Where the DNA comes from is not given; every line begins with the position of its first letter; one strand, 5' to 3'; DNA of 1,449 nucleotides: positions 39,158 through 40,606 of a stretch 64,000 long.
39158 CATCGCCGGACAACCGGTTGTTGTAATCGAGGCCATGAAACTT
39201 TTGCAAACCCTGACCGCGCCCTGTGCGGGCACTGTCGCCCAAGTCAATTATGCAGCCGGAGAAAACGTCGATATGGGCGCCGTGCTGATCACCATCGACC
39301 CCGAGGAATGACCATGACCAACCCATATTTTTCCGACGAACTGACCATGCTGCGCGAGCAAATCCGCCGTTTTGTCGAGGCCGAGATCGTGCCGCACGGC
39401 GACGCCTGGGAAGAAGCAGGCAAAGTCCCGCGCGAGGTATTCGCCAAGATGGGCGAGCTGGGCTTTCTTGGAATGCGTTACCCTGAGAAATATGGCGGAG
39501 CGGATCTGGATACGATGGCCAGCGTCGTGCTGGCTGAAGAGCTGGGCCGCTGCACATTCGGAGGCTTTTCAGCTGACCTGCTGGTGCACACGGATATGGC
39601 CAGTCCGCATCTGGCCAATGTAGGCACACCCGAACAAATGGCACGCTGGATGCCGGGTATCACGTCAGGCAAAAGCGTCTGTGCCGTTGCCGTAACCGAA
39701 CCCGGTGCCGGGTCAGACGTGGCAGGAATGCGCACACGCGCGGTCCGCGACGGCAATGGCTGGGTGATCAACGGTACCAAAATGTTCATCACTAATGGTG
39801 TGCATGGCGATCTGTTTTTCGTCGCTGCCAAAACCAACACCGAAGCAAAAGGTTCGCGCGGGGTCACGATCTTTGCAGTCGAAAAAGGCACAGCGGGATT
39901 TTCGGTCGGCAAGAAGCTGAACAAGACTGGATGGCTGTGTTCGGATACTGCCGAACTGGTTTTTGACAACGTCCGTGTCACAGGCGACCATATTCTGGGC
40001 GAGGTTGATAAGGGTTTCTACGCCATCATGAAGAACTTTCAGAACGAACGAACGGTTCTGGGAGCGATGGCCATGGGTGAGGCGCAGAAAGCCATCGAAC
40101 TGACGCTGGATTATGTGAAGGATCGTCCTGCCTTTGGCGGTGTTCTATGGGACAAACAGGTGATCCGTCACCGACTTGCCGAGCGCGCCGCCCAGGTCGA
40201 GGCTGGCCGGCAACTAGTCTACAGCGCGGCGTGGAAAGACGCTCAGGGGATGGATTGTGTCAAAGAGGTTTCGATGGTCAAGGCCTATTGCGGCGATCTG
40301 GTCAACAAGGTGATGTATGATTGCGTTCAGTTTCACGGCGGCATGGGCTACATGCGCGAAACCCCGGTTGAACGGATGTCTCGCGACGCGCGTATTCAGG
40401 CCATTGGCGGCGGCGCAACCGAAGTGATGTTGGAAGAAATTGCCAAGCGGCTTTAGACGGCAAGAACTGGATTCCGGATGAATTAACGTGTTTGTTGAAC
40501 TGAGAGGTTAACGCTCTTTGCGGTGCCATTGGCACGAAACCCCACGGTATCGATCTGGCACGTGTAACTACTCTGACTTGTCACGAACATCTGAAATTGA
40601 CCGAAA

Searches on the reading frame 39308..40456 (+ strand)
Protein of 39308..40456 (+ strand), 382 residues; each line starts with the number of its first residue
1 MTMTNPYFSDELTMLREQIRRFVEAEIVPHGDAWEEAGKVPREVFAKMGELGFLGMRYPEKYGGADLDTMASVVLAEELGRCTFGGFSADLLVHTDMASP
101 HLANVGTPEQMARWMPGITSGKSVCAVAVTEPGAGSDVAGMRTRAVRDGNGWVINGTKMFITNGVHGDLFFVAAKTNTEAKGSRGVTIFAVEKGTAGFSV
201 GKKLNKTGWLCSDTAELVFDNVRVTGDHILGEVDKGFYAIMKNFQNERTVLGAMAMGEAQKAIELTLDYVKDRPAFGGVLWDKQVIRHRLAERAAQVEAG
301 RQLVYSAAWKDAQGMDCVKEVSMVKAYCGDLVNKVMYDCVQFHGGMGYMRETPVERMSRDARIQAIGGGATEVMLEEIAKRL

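Call 4: search_protein_families(library=ncbifam, proteins=[window:39308-40456:+])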
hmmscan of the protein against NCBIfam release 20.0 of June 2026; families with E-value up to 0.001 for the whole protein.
window:39308-40456:+ (382 aa): 22 families
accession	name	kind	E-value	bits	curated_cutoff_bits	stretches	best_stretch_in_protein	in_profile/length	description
NF042972.1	AcrlCoAredClosAcrC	equivalog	9.6e-93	310.8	640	1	8-379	5-373/378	acryloyl-CoA reductase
NF043006.1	CyhCrbnylCoADH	equivalog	3.2e-81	273.2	650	1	10-373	6-366/380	cyclohexane-1-carbonyl-CoA dehydrogenase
NF058590.1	AcCoDHFadEBacil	equivalog_domain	5.5e-70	236.5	600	2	5-309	18-318/586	acyl-CoA dehydrogenase FadE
TIGR03207.1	cyc_hxne_CoA_dh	equivalog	4.3e-67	226.4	575.35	1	9-380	2-369/372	cyclohexanecarboxyl-CoA dehydrogenase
NF045552.1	GlutCoADH_Des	equivalog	4.5e-67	226.9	470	1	8-374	5-371/387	glutaryl-CoA dehydrogenase Acd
NF008997.0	PRK12341.1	equivalog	2.4e-65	221.1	537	1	9-376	6-370/382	acyl-CoA dehydrogenase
NF045652.1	ProlPCPDhRedW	equivalog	3.3e-65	220.3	650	1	11-381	3-372/376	L-prolyl-[peptidyl-carrier protein] dehydrogenase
NF042439.1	SulpropCoADesulf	equivalog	7.9e-63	212.5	600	1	17-381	2-369/379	3-sulfinopropanoyl-CoA desulfinase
NF053553.1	prodigi_MBC_PigA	equivalog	2e-57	195.1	500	1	9-382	6-379/381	prodigiosin MBC biosynthesis dehydrogenase PigA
NF002885.1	PRK03354.1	equivalog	3.5e-49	167.8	540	1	36-379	34-370/378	crotonobetainyl-CoA dehydrogenase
NF052270.1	Staph_DH_FadE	equivalog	1.9e-33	115.8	600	1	10-362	24-373/400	acyl-CoA dehydrogenase FadE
TIGR03203.1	pimD_small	equivalog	3.7e-32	111.9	652.7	1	35-354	33-348/378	pimeloyl-CoA dehydrogenase small subunit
NF037942.1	ac_ACP_DH_MbtN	equivalog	5.8e-31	107.6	700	1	26-379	16-362/376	mycobactin biosynthesis acyl-ACP dehydrogenase MbtN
TIGR03204.1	pimC_large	equivalog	2.2e-25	89.4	623.85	1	48-291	49-285/395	pimeloyl-CoA dehydrogenase large subunit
NF049984.1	Rv1679_FadE16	equivalog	2.8e-23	82.7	600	1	32-369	17-352/371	Rv1679 family acyl-CoA dehydrogenase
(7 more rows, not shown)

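Call 35: search_solved_structures(query=window:39308-40456:+, max_evalue=1e-40)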
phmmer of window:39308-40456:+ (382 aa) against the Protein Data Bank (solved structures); distinct sequences matched with E-value up to 1e-40: 58.
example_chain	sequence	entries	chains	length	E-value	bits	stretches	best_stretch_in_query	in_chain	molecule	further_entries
2pg0_A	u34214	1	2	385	1.3e-91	310.9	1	3-381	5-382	Acyl-CoA dehydrogenase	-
8w0t_A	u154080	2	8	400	8.5e-88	298.3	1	7-381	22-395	Long-chain specific acyl-CoA dehydrogenase, mitochondrial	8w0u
8w0z_A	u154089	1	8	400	2.2e-87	297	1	7-381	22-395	Long-chain specific acyl-CoA dehydrogenase, mitochondrial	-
3r7k_A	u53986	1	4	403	5.6e-84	285.8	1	10-382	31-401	Probable acyl CoA dehydrogenase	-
5lnx_A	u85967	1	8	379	3.9e-79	269.8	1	9-379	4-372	Acyl-CoA dehydrogenase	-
5ol2_C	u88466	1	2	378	1e-74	255.3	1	11-376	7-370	Acyl-CoA dehydrogenase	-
3oib_A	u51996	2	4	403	7.9e-74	252.4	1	11-380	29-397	Acyl-CoA dehydrogenase | Putative acyl-CoA dehydrogenase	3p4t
3pfd_A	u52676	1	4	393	1.8e-71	244.6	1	10-374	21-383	Acyl-CoA dehydrogenase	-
4m9a_A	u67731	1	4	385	3.7e-70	240.3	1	8-381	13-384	Acyl-CoA dehydrogenase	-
4n5f_A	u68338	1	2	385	5.4e-70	239.7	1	8-381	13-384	Putative acyl-CoA dehydrogenase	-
6fah_C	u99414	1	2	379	1.8e-69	238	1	7-374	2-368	Caffeyl-CoA reductase-Etf complex subunit CarC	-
9w60_A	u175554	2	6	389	2.1e-69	237.8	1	10-378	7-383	Butyryl CoA dehydrogenase apo protein | Butyryl CoA Dehydrogenase with FAD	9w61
7w0j_A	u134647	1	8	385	3.5e-69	237.1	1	10-380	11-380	Acyl-CoA dehydrogenase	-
8i4p_A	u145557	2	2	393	3.5e-69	237.1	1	10-380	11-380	Acyl-CoA dehydrogenase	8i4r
4u83_A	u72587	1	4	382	1e-68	235.5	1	9-379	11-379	Acyl-CoA dehydrogenase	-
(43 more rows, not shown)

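Call 42: search_protein_families(library=pfam, proteins=[window:39308-40456:+], max_evalue=0.00001)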
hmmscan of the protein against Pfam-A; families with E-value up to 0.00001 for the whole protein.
window:39308-40456:+ (382 aa): 4 families
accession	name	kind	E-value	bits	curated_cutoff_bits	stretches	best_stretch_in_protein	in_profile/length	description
PF00441.29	Acyl-CoA_dh_1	-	5.3e-47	160.2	22.4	1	234-382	1-149/150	Acyl-CoA dehydrogenase, C-terminal domain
PF02771.21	Acyl-CoA_dh_N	-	2.1e-33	115.5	22.9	1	9-122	1-113/113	Acyl-CoA dehydrogenase, N-terminal domain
PF02770.24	Acyl-CoA_dh_M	-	4.4e-25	88.1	33.3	1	126-222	1-97/97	Acyl-CoA dehydrogenase, middle domain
PF08028.16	Acyl-CoA_dh_2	-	8.7e-18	65.3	22.7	1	250-364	2-126/134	Acyl-CoA dehydrogenase, C-terminal domain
